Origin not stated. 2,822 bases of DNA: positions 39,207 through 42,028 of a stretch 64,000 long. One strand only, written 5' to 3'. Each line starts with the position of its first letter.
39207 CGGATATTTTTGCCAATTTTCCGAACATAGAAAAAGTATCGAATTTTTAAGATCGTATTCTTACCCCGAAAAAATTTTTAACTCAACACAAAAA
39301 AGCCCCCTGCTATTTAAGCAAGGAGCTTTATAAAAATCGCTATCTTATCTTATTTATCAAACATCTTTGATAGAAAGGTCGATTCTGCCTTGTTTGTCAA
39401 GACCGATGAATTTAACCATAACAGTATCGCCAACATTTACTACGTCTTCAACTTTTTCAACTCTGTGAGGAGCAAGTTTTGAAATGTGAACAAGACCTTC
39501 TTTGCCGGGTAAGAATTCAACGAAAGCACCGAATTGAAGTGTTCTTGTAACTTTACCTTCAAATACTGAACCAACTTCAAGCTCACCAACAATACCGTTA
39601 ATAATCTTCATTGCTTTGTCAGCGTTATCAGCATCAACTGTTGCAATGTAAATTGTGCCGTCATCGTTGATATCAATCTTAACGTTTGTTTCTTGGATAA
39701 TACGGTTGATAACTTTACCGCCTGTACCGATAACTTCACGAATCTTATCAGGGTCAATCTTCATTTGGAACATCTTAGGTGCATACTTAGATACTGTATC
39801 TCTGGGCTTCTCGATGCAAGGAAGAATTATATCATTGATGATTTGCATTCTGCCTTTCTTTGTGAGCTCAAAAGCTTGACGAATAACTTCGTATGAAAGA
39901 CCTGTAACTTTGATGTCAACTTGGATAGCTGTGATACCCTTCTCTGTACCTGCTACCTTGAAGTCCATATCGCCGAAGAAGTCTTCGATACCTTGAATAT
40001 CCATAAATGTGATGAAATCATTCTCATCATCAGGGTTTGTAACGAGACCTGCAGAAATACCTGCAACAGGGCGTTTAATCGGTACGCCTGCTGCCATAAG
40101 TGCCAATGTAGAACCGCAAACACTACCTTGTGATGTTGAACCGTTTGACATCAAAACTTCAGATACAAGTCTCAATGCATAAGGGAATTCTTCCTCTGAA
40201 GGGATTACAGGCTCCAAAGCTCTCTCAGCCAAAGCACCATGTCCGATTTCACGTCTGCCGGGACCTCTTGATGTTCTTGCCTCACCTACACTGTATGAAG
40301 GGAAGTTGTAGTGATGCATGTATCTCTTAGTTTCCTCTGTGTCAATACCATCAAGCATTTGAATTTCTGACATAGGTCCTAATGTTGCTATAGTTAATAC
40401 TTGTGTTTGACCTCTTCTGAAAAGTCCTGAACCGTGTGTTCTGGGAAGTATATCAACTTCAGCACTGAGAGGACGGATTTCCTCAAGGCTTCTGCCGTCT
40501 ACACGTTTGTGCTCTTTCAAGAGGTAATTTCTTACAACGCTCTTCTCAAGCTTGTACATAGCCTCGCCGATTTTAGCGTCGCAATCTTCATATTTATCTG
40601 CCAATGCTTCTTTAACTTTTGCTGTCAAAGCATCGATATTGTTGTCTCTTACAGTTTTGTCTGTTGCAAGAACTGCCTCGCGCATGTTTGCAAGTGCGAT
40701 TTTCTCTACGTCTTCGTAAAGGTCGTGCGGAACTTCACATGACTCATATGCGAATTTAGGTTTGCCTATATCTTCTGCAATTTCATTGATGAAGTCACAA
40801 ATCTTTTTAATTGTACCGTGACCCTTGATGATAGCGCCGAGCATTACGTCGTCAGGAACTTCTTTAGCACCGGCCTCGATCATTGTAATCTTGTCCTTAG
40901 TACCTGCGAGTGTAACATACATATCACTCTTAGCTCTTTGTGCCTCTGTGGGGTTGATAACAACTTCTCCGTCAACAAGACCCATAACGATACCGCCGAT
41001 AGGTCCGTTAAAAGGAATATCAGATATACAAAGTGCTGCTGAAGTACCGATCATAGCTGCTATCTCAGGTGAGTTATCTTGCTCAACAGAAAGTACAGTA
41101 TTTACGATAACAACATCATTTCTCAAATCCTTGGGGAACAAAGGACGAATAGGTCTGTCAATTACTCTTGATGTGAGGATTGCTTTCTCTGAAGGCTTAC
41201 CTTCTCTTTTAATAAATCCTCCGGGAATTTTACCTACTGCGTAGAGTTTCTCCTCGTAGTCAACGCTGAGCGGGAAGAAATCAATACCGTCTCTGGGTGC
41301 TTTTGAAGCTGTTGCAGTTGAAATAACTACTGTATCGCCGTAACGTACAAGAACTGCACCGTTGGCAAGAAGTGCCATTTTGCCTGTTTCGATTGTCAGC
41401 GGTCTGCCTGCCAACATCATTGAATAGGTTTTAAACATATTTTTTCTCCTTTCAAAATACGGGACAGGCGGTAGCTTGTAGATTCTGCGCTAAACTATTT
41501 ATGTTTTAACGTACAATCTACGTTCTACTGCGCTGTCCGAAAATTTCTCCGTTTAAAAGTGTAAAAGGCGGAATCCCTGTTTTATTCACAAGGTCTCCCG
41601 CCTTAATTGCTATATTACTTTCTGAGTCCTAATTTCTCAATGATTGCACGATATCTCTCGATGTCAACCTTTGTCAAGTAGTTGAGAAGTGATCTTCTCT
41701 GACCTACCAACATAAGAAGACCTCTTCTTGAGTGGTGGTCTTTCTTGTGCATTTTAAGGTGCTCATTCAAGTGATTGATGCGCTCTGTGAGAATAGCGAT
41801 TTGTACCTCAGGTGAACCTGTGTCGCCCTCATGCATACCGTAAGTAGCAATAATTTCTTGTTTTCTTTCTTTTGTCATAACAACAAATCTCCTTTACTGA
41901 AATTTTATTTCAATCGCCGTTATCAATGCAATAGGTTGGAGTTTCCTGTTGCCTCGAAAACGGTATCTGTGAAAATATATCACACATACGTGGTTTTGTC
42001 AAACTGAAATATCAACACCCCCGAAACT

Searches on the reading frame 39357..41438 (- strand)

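Call 6: search_protein_families(library=pfam, proteins=[window:39357-41438:-], max_evalue=0.01)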
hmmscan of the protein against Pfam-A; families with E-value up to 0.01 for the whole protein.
window:39357-41438:- (693 aa): 6 families
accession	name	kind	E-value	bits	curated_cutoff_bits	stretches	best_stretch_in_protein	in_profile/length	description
PF01138.27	RNase_PH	-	2.1e-57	193.6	25.5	2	11-142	2-130/130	3' exoribonuclease family, domain 1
PF00575.29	S1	-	2.9e-20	72.9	22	1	620-691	2-74/74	S1 RNA binding domain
PF03725.20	RNase_PH_C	-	3e-15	56.4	20.8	1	145-206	1-64/67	3' exoribonuclease family, domain 2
PF03726.19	PNPase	-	4.5e-14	53.1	24.6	1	240-317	2-81/81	Polyribonucleotide nucleotidyltransferase, RNA binding domain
PF00013.35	KH_1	-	7.3e-11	42.1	21.5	1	558-614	3-65/66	KH domain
PF22675.2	KH-I_KHDC4-BBP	-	0.0013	19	30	1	566-612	8-54/76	KHDC4/BBP-like, KH-domain type I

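Call 7: search_protein_families(library=ncbifam, proteins=[window:39357-41438:-], max_evalue=0.01)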
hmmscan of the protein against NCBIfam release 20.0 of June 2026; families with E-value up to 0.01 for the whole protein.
window:39357-41438:- (693 aa): 35 families (the best 25 are shown)
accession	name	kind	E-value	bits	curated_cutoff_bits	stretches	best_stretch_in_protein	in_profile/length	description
NF008805.1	PRK11824.1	equivalog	2.7e-292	971.3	471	1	6-692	3-682/683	polyribonucleotide nucleotidyltransferase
TIGR03591.1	polynuc_phos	equivalog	1.9e-286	952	525.05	1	10-692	3-688/689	polyribonucleotide nucleotidyltransferase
TIGR02696.1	pppGpp_PNP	exception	4.1e-205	683.3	1106.75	1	12-688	17-718/720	guanosine pentaphosphate synthetase I/polyribonucleotide nucleotidyltransferase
TIGR02065.1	ECX1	equivalog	9e-34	116.8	318.7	2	306-534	3-219/230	exosome complex exonuclease Rrp41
NF000907.0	PRK00087.1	equivalog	1e-20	73.5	624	1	619-693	560-635/671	bifunctional 4-hydroxy-3-methylbut-2-enyl diphosphate reductase/30S ribosomal protein S1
NF005208.0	PRK06676.1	equivalog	2.2e-20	73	368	1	615-692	271-349/391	30S ribosomal protein S1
NF006363.0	PRK08582.1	equivalog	5e-19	68.9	171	1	620-691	3-74/140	S1 domain-containing RNA-binding protein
NF010379.0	PRK13806.1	equivalog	1.1e-18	67.1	648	1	616-692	286-364/491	30S ribosomal protein S1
NF005973.0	PRK08059.1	equivalog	1.1e-16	61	148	1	619-692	4-78/123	S1 domain-containing post-transcriptional regulator GSP13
NF005911.0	PRK07899.1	equivalog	2.4e-16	59.5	691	1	621-692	292-364/486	30S ribosomal protein S1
NF004473.0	PRK05807.1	equivalog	8e-16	58.6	178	1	620-692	3-74/136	S1 domain-containing RNA-binding protein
NF040579.1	S1_dom_CvfD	subfamily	1.5e-14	54.2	117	1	621-692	2-74/113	CvfD/Ygs/GSP13 family RNA-binding post-transcriptional regulator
NF004952.0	PRK06299.1-2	equivalog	6.7e-14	51.1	524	1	618-692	299-375/580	30S ribosomal protein S1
TIGR00717.1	rpsA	equivalog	5e-12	45.1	577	1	617-692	267-344/516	30S ribosomal protein S1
NF004953.0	PRK06299.1-3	equivalog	1.1e-11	43.7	720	1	616-692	292-370/580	30S ribosomal protein S1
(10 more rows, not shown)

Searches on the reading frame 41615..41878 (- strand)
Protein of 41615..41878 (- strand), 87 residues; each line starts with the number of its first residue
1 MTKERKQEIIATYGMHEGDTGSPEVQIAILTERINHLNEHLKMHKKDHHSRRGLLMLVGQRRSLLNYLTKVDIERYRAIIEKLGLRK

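Call 50: search_protein_families(library=pfam, proteins=[window:41615-41878:-], max_evalue=0.00001)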
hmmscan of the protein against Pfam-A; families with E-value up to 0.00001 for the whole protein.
window:41615-41878:- (87 aa): 1 family
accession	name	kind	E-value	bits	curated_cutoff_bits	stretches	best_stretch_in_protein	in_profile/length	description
PF00312.27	Ribosomal_S15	-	2.1e-40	137.2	31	1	6-86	1-81/81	Ribosomal protein S15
